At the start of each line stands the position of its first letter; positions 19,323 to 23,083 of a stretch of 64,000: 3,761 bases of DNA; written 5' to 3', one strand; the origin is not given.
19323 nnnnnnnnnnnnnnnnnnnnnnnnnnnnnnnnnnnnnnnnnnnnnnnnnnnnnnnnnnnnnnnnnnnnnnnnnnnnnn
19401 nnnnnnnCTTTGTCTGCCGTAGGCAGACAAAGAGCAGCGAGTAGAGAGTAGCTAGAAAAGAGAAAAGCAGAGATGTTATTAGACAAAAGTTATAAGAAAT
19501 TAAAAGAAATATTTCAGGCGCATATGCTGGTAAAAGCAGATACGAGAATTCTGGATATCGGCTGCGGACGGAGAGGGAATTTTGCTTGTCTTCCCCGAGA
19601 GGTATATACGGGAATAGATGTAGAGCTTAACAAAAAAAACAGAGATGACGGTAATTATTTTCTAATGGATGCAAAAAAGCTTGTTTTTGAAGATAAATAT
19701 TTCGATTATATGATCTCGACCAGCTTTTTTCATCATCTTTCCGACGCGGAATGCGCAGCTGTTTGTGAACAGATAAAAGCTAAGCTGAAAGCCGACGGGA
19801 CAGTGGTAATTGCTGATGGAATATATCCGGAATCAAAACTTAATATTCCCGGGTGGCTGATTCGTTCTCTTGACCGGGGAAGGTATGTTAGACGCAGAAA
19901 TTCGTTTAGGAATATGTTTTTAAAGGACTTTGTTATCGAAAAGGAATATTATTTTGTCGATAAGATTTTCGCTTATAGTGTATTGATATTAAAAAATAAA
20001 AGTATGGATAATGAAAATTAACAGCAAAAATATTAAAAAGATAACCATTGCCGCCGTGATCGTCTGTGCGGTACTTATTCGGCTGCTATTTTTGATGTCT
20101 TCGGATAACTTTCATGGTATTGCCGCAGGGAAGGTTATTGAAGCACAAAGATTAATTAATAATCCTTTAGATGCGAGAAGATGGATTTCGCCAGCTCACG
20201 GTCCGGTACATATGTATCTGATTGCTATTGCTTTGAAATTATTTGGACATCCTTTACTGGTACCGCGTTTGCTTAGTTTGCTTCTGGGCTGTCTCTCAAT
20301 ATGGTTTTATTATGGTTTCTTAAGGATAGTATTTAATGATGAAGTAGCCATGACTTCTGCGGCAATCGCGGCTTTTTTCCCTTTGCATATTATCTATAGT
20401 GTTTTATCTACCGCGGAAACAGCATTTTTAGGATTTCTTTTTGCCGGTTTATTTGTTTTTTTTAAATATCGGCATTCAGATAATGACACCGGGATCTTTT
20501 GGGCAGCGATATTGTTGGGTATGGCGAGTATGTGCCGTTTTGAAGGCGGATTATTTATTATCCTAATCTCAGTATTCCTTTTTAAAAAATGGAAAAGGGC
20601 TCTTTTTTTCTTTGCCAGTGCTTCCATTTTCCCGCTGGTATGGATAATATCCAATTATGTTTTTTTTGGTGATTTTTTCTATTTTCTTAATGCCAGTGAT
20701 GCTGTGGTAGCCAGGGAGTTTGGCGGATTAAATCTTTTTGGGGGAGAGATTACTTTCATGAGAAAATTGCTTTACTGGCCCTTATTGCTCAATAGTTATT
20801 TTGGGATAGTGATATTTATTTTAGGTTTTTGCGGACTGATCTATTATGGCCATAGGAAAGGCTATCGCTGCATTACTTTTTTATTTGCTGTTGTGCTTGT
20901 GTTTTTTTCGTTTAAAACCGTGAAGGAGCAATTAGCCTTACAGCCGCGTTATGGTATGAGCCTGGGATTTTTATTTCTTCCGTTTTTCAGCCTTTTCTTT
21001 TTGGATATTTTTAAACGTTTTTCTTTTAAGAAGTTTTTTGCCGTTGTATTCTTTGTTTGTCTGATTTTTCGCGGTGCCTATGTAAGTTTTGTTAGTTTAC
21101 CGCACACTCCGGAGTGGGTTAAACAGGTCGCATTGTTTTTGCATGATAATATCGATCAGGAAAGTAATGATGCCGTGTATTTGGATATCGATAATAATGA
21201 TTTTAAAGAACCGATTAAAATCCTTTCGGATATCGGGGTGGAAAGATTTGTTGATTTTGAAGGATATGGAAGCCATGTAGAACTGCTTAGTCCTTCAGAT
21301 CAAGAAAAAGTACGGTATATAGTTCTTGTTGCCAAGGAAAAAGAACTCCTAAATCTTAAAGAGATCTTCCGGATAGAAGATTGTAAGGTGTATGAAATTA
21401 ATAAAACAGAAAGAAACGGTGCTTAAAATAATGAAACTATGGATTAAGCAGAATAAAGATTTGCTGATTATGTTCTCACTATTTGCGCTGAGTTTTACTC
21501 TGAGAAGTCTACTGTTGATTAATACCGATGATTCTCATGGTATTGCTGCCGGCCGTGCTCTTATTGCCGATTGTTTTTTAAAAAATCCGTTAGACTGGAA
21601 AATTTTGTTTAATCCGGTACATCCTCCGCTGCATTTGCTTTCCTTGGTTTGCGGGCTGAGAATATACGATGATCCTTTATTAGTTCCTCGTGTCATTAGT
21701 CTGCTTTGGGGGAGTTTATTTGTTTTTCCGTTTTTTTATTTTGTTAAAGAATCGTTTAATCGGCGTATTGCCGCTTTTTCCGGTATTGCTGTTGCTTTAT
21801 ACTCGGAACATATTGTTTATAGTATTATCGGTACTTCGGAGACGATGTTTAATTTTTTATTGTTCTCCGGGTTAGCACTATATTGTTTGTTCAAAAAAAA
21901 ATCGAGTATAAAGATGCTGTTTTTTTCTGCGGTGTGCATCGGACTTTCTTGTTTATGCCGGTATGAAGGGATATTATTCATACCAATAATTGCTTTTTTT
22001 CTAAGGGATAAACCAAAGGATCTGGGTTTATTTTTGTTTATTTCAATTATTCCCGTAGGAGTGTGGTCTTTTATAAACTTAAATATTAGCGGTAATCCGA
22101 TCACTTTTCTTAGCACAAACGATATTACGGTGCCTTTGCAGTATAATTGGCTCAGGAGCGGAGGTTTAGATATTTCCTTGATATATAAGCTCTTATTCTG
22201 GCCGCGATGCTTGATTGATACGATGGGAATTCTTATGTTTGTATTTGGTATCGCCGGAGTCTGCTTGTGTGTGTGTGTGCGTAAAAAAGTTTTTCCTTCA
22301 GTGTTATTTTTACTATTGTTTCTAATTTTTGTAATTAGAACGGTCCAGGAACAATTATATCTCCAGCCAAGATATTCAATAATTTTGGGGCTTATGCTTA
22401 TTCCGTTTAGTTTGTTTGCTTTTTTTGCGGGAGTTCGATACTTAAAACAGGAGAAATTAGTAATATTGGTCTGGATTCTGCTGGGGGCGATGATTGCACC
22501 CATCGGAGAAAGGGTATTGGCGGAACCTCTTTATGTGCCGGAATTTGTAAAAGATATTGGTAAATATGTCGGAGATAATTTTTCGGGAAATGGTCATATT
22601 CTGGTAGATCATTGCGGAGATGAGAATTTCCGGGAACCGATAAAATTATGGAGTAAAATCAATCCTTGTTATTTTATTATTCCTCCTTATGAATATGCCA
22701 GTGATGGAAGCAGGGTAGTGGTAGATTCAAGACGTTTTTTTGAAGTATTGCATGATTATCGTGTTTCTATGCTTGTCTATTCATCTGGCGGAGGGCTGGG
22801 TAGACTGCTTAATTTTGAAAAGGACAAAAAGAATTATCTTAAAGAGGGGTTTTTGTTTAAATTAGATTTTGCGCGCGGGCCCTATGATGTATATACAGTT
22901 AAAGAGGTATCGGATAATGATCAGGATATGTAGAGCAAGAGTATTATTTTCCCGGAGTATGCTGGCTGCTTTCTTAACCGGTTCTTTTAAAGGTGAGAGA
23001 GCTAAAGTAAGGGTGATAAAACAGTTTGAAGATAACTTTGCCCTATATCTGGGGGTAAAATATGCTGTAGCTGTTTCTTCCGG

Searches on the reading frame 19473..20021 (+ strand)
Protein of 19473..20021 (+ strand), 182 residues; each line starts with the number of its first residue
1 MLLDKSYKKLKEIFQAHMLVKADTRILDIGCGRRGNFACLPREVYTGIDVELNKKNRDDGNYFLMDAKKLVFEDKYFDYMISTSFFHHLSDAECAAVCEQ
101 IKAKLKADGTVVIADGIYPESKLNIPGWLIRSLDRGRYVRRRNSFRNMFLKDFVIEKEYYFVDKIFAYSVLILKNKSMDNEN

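Call 9: search_protein_families(library=pfam, proteins=[window:19473-20021:+], max_evalue=0.001)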
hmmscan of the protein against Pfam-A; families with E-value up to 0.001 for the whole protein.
window:19473-20021:+ (182 aa): 5 families
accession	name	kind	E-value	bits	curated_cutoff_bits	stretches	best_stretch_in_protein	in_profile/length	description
PF08241.18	Methyltransf_11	-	2.2e-09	38.3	21.2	1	27-113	1-95/95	Methyltransferase domain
PF13489.12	Methyltransf_23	-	4.7e-09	36.6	27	1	21-143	21-148/164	Methyltransferase domain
PF13649.12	Methyltransf_25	-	6.2e-08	33.7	27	1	26-109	1-97/97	Methyltransferase domain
PF13847.12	Methyltransf_31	-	8.1e-05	22.8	27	0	22-115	3-111/145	Methyltransferase domain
PF08242.18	Methyltransf_12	-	0.00049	21.2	30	0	27-110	1-97/98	Methyltransferase domain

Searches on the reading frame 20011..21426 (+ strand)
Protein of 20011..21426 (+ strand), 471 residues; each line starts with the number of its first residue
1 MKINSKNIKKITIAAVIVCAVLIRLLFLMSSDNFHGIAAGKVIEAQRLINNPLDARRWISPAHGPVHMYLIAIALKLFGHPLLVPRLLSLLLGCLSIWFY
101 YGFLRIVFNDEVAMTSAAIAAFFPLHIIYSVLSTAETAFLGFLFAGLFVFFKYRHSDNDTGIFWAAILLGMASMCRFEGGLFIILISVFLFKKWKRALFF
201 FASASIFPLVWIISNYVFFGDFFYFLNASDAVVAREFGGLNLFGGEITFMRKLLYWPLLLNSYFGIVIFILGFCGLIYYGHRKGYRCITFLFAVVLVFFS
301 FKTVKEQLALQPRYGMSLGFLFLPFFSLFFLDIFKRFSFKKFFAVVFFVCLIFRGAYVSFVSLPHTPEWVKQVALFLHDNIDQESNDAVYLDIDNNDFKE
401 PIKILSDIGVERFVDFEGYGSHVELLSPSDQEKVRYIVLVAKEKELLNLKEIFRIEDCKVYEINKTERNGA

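Call 9: search_protein_families(library=pfam, proteins=[window:20011-21426:+], max_evalue=0.001)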
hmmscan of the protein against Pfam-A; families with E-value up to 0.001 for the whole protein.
window:20011-21426:+ (471 aa): 1 family
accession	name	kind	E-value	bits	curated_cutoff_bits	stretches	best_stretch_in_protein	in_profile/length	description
PF13231.12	PMT_2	-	6.9e-15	56.1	26.1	1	63-197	2-141/160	Dolichyl-phosphate-mannose-protein mannosyltransferase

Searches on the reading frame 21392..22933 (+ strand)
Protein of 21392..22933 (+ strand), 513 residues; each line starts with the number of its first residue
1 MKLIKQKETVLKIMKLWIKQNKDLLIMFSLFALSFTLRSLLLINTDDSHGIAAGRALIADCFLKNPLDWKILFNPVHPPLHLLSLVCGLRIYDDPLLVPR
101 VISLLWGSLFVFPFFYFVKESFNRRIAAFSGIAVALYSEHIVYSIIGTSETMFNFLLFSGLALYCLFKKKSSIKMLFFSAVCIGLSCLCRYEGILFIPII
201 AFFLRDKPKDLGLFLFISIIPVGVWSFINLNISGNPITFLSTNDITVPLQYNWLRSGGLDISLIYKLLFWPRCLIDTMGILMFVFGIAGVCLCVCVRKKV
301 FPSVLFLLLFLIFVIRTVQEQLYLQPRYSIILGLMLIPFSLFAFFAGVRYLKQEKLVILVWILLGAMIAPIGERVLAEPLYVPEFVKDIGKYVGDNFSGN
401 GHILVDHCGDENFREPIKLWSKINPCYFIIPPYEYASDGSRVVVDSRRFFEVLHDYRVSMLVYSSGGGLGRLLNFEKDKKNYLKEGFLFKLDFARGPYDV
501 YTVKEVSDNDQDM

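Call 9: search_protein_families(library=pfam, proteins=[window:21392-22933:+], max_evalue=0.001)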
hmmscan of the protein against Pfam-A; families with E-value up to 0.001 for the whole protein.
window:21392-22933:+ (513 aa): 1 family
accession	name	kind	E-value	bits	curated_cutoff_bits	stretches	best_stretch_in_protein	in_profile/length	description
PF13231.12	PMT_2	-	1.8e-11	44.9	26.1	1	77-206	2-132/160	Dolichyl-phosphate-mannose-protein mannosyltransferase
